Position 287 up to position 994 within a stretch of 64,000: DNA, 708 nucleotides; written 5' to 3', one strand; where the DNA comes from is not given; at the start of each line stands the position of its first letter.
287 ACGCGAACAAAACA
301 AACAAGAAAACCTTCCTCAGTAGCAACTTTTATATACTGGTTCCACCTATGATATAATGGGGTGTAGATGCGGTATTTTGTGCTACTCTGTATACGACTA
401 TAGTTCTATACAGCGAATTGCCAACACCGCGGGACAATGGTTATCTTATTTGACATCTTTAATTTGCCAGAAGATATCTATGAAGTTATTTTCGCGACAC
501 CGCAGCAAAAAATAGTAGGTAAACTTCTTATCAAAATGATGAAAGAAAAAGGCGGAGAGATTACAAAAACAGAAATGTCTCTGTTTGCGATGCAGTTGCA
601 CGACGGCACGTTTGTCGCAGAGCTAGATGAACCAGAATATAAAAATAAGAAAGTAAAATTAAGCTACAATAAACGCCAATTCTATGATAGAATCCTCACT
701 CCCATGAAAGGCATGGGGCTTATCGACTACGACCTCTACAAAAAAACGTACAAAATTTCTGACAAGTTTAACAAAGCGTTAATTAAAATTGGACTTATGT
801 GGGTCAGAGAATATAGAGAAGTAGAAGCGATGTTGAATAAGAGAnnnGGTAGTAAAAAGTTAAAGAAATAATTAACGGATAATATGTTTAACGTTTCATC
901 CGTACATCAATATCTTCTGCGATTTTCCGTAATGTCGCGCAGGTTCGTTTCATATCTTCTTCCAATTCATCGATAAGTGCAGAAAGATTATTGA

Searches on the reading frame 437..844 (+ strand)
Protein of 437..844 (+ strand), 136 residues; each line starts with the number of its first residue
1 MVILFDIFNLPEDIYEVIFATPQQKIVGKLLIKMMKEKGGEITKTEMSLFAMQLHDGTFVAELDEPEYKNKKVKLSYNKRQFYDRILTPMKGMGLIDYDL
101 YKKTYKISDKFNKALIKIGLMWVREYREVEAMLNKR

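Call 114: search_protein_families(library=pfam, alignment_id=A5, max_evalue=0.00001)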
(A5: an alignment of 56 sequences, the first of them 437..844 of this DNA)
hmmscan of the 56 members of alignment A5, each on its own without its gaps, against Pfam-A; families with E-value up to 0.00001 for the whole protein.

A. member 1, window:437-844:+ (136 aa): 0 families

B. families by the number of members that match (of 56 scanned): 54 families (the first 25 are shown)
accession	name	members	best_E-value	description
PF00118.29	Cpn60_TCP1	1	3e-188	TCP-1/cpn60 chaperonin family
PF01979.26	Amidohydro_1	1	1.1e-65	Amidohydrolase family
PF00733.27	Asn_synthase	1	7.8e-50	Asparagine synthase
PF07992.20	Pyr_redox_2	1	8.1e-45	Pyridine nucleotide-disulphide oxidoreductase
PF00578.27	AhpC-TSA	1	5.3e-44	AhpC/TSA family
PF01866.22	Diphthamide_syn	1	6.5e-40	Putative diphthamide synthesis protein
PF04981.18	NMD3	1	1.3e-39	NMD3 family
PF01981.21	PTH2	1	3.3e-38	Peptidyl-tRNA hydrolase PTH2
PF01894.22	UPF0047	1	5e-36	Uncharacterised protein family UPF0047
PF00990.26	GGDEF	1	1.3e-35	Diguanylate cyclase, GGDEF domain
PF09754.15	PAC2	1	2.9e-35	PAC2 family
PF00557.29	Peptidase_M24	1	1.3e-33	Metallopeptidase family M24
PF00005.33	ABC_tran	1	1.7e-32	ABC transporter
PF00069.31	Pkinase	1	6.5e-30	Protein kinase domain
PF18480.7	DUF5615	1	1.9e-25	Domain of unknown function (DUF5615)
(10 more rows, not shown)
